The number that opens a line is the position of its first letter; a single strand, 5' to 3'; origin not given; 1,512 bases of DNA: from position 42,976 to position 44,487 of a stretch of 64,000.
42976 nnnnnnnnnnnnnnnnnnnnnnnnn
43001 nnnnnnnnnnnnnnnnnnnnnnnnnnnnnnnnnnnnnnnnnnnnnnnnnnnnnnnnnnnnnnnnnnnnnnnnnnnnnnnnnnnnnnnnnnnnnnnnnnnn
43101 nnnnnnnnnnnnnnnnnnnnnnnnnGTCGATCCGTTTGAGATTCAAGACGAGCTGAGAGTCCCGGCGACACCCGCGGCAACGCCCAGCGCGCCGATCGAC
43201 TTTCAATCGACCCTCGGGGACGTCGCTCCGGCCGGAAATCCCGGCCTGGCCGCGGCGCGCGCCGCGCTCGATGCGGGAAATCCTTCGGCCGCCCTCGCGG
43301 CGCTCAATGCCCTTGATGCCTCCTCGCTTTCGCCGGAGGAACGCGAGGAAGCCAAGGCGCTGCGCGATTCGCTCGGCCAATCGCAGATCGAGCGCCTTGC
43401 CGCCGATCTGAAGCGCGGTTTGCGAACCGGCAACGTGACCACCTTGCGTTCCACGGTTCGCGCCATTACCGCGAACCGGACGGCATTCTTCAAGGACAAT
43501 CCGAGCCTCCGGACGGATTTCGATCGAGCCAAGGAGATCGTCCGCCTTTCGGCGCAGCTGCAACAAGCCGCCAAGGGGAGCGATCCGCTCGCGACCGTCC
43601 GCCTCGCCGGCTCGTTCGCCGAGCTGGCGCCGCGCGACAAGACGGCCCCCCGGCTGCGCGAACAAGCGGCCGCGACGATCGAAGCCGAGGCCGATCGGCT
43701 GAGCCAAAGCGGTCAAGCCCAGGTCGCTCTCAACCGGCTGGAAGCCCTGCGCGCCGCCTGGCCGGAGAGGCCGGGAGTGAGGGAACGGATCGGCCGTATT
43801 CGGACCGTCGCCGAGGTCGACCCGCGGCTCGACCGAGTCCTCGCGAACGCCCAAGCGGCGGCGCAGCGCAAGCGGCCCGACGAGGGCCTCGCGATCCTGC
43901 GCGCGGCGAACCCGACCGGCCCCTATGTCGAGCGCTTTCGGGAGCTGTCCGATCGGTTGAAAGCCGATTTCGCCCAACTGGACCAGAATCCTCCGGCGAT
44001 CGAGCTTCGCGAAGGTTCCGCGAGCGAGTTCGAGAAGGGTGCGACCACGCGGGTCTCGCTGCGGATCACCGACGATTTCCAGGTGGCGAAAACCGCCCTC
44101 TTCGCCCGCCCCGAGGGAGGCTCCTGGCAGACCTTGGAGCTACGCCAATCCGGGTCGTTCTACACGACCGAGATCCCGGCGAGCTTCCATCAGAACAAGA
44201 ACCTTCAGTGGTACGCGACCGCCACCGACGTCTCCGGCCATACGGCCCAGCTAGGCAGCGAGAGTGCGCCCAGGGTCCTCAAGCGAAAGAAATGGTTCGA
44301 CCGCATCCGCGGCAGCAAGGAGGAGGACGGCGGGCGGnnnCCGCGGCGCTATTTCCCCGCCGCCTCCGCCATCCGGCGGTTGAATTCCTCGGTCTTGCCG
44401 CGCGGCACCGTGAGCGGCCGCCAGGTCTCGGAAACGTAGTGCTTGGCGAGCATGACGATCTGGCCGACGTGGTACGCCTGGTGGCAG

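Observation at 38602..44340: AfsR-like SARP-ATPase next to a Ser/Thr kinase-like protein that has lost both catalytic Asp residues (HRD to HGN, DFG to GFG)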

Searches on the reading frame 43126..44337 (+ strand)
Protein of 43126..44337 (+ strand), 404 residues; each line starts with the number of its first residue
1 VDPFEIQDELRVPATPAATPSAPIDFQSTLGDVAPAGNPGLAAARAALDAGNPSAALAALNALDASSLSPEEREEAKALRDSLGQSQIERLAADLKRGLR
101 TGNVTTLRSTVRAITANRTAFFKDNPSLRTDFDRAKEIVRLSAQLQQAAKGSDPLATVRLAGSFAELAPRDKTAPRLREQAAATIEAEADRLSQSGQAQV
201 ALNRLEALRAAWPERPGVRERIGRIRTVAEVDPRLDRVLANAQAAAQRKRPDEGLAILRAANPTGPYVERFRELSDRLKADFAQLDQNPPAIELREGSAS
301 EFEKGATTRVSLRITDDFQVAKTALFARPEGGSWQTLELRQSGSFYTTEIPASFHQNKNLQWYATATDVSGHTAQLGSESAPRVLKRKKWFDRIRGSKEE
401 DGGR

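Call 30: predict_structure(alignment_id=A2)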
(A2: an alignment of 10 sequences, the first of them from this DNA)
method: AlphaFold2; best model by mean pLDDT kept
length: 404 residues; sequences in the alignment: 10
mean_pLDDT: 84.1   pTM: 0.50
mean pLDDT of the five models: 84.1, 82.1, 82.0, 81.3, 79.6
residues with pLDDT >= 90: 221; 70-90: 126; 50-70: 15; < 50: 42
segments of 3 or more residues with pLDDT < 50: 1-7, 10-35, 396-404
pLDDT, mean of each block of 10 residues (from residue 1): 48 42 36 57 90 88 88 91 90 95 94 93 95 96 95 95 93 93 96 88 96 94 85 85 88 91 83 93 77 84 87 83 92 91 89 89 89 89 87 50 36
secondary structure, 60 per line:
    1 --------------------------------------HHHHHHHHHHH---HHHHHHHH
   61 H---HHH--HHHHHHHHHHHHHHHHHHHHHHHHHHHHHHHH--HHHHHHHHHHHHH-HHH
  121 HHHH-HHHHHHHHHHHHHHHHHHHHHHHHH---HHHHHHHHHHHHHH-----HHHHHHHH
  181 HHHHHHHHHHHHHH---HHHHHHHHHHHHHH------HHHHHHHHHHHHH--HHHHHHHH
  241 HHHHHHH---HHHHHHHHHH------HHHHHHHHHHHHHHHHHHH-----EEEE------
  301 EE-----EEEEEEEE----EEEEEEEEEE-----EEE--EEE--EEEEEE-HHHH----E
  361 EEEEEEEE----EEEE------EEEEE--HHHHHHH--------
elements in order: H39-49 H53-61 H70-101 H104-116 H118-124 H126-150 H154-167 H173-194 H198-211 H218-230 H233-247 H251-260 H267-285 E291-294 E308-315 E320-329 E335-337 E340-342 E345-350 H352-355 E360-368 E373-376 E383-387 H390-396

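Call 33: fold_search(model_id=the predicted structure, library=pdb)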
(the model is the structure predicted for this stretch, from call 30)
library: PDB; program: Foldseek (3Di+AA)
matches with E <= 10: 1678; with E <= 0.001: 2
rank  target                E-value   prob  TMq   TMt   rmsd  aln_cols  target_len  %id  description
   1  6i0x_B                2.4e-04  1.00  0.21  0.20   3.3       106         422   17  Porphyromonas gingivalis peptidylarginine deminase (PPAD) mutant G231N/E232T/N235D in complex with Cl-amidine. (released 2019-01-23)
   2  6i0x_A                3.1e-04  1.00  0.21  0.21   2.9       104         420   17  Porphyromonas gingivalis peptidylarginine deminase (PPAD) mutant G231N/E232T/N235D in complex with Cl-amidine. (released 2019-01-23)
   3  2y4t_B                1.2e-03  1.00  0.18  0.18  21.4       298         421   15  Crystal structure of the human co-chaperone P58(IPK) (released 2011-08-10)
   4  3tp4_B                1.8e-03  1.00  0.19  0.17  16.7       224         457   15  Crystal Structure of engineered protein at the resolution 1.98A, Northeast Structural Genomics Consortium Target OR128 (released 2011-10-05)
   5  5k3x_B                2.3e-03  1.00  0.18  0.21   6.2       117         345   11  Crystal Structure of the sulfite dehydrogenase, SorT R78K mutant from Sinorhizobium meliloti (released 2017-05-24)
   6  2y4t_A                2.9e-03  1.00  0.20  0.19  22.0       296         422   14  Crystal structure of the human co-chaperone P58(IPK) (released 2011-08-10)
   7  6c6m_B                3.0e-03  1.00  0.19  0.67   3.7       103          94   12  IgCam3 of human MLCK1 (released 2019-01-23)
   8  4kh9_B                3.2e-03  1.00  0.19  0.21   3.6       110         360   10  Crystal structure of a DUF4785 family protein (lpg0956) from Legionella pneumophila subsp. pneumophila str. Philadelph (released 2013-07-03)
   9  9dlf_A                3.3e-03  1.00  0.20  0.62   3.4       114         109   11  Arabinosyltransferase AftB in complex with Fab_B3 (released 2025-06-25)
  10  3im2                  3.3e-03  1.00  0.18  0.22  11.2       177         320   10  Structure of the C-terminal Sec63 unit of yeast Brr2, P41212 Form (released 2009-08-25)
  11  3im1                  3.3e-03  0.89  0.18  0.22  31.6       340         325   14  Structure of the C-terminal Sec63 unit of yeast Brr2, P212121 Form (released 2009-08-25)
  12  7r1z_C                3.7e-03  1.00  0.20  0.58   3.5       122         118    8  C-terminal domain of hArc in complex with nanobodies H11 and C11, collapsed crystal form (released 2022-06-01)
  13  6h4l                  4.3e-03  1.00  0.19  0.68   3.3       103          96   17  Structure of Titin M4 trigonal form (released 2019-08-07)
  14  4pw3_B                4.3e-03  1.00  0.19  0.21   4.2       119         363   12  Crystal structure of the sulfite dehydrogenase SorT from Sinorhizobium meliloti (released 2015-06-03)
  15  3qp3_A                4.7e-03  1.00  0.18  0.61   3.2        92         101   18  Crystal structure of titin domain M4, tetragonal form (released 2012-02-15)
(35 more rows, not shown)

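Call 34: search_protein_representatives(alignment_id=A2)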
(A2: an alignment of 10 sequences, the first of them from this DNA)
Query: 10 sequences, 403 profile positions. Proteins with E-value up to 0.001 (for the whole library): 591; up to 1e-10: 340; up to 1e-30: 235. The best 150 are listed.
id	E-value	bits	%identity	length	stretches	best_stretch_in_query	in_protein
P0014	9.0e-197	670.3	-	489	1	1-401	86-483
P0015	5.4e-174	595.3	-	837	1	7-401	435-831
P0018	1.1e-164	564.6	-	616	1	11-400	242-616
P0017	2.3e-148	510.9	-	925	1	3-395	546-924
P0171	4.6e-146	503.4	-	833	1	19-399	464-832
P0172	1.7e-137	475.1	-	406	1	13-400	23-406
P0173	9.6e-124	429.9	-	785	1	23-399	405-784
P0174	9.1e-119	413.5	-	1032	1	12-399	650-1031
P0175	1.1e-114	400.0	-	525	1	21-400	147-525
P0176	3.2e-114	398.5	-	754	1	16-394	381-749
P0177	1.2e-113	396.6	-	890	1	18-400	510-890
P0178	1.2e-113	396.6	-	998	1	12-392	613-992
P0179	3.4e-112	391.8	-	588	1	11-400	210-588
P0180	1.3e-111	389.8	-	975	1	13-400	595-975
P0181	1.3e-108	380.0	-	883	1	13-396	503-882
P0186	9.5e-107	373.9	-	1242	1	34-399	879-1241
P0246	3.1e-82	293.1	-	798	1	12-399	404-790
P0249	5.7e-81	289.0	-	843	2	14-395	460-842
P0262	3.0e-79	283.3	-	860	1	12-392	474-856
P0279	8.2e-76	272.0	-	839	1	18-394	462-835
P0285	9.7e-73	261.9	-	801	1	94-393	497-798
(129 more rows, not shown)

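Call 37: list_cluster_members(proteins=[P0279, P0285, P0262, P0246, P0249, P0171, P0174, P0186])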
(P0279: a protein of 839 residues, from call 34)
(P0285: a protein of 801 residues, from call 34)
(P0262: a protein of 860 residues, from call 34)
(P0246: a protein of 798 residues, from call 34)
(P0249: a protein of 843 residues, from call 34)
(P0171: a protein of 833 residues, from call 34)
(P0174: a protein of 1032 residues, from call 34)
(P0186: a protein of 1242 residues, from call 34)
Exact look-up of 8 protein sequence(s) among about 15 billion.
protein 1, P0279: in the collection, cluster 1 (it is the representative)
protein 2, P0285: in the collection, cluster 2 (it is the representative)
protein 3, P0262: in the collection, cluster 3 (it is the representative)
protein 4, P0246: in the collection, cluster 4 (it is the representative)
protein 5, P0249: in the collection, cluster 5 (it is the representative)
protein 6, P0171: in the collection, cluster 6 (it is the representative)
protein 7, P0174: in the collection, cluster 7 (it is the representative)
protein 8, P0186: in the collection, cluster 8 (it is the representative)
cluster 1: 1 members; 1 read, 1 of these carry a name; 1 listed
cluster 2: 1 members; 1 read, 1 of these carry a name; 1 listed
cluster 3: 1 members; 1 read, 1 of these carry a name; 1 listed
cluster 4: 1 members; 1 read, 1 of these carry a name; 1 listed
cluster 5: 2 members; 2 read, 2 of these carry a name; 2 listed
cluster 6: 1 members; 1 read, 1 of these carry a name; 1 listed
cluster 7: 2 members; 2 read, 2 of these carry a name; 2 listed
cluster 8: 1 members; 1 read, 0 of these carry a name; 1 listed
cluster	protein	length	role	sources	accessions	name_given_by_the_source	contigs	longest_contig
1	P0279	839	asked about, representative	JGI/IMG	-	serine/threonine-protein kinase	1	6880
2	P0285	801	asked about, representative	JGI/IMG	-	serine/threonine-protein kinase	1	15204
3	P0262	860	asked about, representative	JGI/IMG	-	serine/threonine protein kinase/tetratricopeptide (TPR) repeat protein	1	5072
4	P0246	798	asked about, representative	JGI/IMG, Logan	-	serine/threonine-protein kinase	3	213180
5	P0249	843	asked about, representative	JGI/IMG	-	hypothetical protein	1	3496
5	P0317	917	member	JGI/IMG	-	serine/threonine-protein kinase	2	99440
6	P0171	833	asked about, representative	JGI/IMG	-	serine/threonine protein kinase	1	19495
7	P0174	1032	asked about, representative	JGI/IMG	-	serine/threonine protein kinase/tetratricopeptide (TPR) repeat protein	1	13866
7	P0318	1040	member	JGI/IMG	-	serine/threonine protein kinase/tetratricopeptide (TPR) repeat protein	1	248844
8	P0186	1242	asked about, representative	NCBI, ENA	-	-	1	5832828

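Call 39: find_encoding_contigs(protein=P0246, flank=8000, max_places=1)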
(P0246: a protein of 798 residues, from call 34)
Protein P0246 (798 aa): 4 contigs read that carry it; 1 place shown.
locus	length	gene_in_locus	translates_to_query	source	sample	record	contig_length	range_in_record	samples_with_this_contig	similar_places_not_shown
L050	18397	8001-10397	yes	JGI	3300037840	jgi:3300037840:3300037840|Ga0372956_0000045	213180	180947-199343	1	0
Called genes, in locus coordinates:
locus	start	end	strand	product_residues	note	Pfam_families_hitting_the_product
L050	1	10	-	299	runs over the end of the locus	PF00482:T2SSF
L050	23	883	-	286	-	PF00482:T2SSF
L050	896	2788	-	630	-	PF00498:FHA, PF00437:T2SSE, PF27713:UCP018868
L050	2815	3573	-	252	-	PF16976:RcpC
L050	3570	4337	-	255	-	-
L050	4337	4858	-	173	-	PF07811:TadE (weak)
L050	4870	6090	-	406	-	PF13400:Tad (weak)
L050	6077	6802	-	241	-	-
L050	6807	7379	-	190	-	PF01478:Peptidase_A24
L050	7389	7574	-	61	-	-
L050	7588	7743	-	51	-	-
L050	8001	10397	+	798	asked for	PF00069:Pkinase, PF07714:PK_Tyr_Ser-Thr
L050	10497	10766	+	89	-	PF01527:HTH_Tnp_1 (weak)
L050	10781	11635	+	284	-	PF13276:HTH_21, PF00665:rve, PF13683:rve_3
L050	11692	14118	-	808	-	PF12704:MacB_PCD, PF02687:FtsX, PF12704:MacB_PCD, PF02687:FtsX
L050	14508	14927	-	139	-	-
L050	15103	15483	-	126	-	PF04993:TfoX_N (weak)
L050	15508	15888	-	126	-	PF08327:AHSA1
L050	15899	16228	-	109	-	PF01022:HTH_5 (weak), PF12840:HTH_20, PF12802:MarR_2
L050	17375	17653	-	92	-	-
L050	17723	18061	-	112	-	-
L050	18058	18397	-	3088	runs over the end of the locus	PF25023:TEN_YD-shell, PF13620:CarboxypepD_reg, PF13715:CarbopepD_reg_2, PF13620:CarboxypepD_reg, PF13715:CarbopepD_reg_2, PF13620:CarboxypepD_reg, PF13715:CarbopepD_reg_2, PF02369:Big_1, +7 more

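Call 57: find_homologous_proteins(query=P0246, max_evalue=1e-20)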
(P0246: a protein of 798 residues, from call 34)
Query P0246 (798 aa): 669 proteins with E <= 1e-20 among 8000 candidates; the best 120 are listed.
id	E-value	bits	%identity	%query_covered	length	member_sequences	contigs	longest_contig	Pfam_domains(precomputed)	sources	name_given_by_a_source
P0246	0.0e+0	1737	100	100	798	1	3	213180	PF07714.24,PF00069.32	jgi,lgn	jgi:serine/threonine-protein kinase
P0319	1.2e-113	399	45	37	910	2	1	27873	PF07714.24,PF00069.32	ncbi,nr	ncbi:MAG TPA: protein kinase [Thermoanaerobaculaceae bacterium]|nr:protein kinase [Thermoanaerobacul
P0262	6.8e-113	397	35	97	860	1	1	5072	PF07714.24,PF00069.32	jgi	jgi:serine/threonine protein kinase/tetratricopeptide (TPR) repeat protein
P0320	3.3e-103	365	50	34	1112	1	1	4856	PF07714.24,PF00069.32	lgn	-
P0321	4.9e-99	351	48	37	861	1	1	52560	PF07714.24,PF00069.32,PF17667.8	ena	-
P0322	5.4e-98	347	49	35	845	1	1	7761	PF07714.24,PF00069.32,PF17667.8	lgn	-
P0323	1.0e-79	287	52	35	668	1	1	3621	PF07714.24,PF00069.32,PF03544.20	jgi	jgi:serine/threonine-protein kinase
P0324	2.2e-77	279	48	35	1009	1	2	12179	PF14559.13,PF07714.24,PF00069.32,PF13414.13,PF03109.23,PF13428.13,PF17667.8,PF07719.24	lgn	-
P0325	1.2e-76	277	51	35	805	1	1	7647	PF07714.24,PF00069.32,PF00515.35,PF13428.13,PF17667.8,PF07719.24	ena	-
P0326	1.4e-76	277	50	35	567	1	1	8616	PF07714.24,PF00069.32,PF07719.24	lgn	-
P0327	7.9e-76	274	42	47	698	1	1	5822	PF07714.24,PF00069.32,PF17667.8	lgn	-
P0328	8.9e-76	274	46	39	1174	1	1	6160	PF07714.24,PF14853.13,PF00069.32,PF00656.28,PF13428.13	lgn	-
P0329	1.2e-75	274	44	40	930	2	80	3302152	PF14559.13,PF06293.21,PF07714.24,PF00069.32,PF13414.13,PF13428.13,PF17667.8,PF07719.24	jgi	jgi:serine/threonine protein kinase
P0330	1.4e-75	273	49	35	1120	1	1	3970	PF07714.24,PF00069.32,PF13414.13,PF13428.13,PF17667.8,PF07719.24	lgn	-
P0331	1.5e-75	273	49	36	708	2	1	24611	PF07714.24,PF00069.32,PF17667.8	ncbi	-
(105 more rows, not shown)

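Call 67: find_encoding_contigs(protein=P0317, flank=8000, max_places=1)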
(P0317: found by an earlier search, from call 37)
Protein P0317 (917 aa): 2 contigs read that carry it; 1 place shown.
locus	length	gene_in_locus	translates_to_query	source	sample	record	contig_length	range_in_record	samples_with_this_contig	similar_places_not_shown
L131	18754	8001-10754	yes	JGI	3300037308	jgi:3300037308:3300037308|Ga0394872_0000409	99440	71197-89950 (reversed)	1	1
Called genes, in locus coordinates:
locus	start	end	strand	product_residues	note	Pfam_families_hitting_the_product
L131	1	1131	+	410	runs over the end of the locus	PF25919:BSH_CusB (faint), PF00364:Biotin_lipoyl (faint), PF25917:BSH_RND, PF25973:BSH_CzcB (weak), PF25984:BSH_YknX (faint), PF25954:Beta-barrel_RND_2, PF25990:Beta-barrel_YknX, PF25989:YknX_C, +2 more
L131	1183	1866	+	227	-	PF00005:ABC_tran, PF02463:SMC_N (faint)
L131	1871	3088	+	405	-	PF12704:MacB_PCD, PF02687:FtsX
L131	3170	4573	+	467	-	PF00890:FAD_binding_2, PF01266:DAO, PF07992:Pyr_redox_2 (faint), PF13450:NAD_binding_8 (faint), PF00890:FAD_binding_2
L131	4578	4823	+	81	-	-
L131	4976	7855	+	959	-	PF00069:Pkinase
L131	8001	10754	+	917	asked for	PF00069:Pkinase, PF07714:PK_Tyr_Ser-Thr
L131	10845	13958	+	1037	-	PF00069:Pkinase, PF07714:PK_Tyr_Ser-Thr, PF17667:Pkinase_fungal (weak), PF13414:TPR_11 (faint), PF07719:TPR_2 (faint), PF13181:TPR_8 (faint)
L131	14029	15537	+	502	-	PF16697:Yop-YscD_cpl, PF00498:FHA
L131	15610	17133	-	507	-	PF00171:Aldedh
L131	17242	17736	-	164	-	PF03061:4HBT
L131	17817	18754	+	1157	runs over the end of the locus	PF02811:PHP, PF07733:DNA_pol3_alpha, PF17657:DNA_pol3_finger, PF14579:HHH_6, PF01336:tRNA_anti-codon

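Call 68: find_encoding_contigs(protein=P0285, flank=8000, max_places=1)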
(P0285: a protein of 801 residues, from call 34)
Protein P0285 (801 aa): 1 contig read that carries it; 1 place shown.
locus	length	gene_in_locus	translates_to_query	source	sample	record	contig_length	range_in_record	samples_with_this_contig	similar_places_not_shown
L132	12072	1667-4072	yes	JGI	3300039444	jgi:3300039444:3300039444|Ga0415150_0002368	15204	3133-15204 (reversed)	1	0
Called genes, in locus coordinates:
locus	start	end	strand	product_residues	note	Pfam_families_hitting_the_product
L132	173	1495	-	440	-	-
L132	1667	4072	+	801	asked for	PF00069:Pkinase, PF07714:PK_Tyr_Ser-Thr, PF17667:Pkinase_fungal (weak)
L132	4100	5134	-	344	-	PF25174:Beta-prop_THOC3 (faint)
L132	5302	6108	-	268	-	PF03631:Virul_fac_BrkB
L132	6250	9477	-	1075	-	PF26549:Tricorn_N, PF26550:Tricorn_2nd (weak), PF07676:PD40, PF26549:Tricorn_N, PF26550:Tricorn_2nd, PF07676:PD40, PF14684:Tricorn_C1, PF03572:Peptidase_S41, +4 more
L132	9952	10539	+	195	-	-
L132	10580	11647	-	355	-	PF04389:Peptidase_M28 (faint), PF05343:Peptidase_M42 (faint), PF01546:Peptidase_M20, PF07687:M20_dimer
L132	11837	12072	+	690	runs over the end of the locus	PF02897:Peptidase_S9_N, PF00326:Peptidase_S9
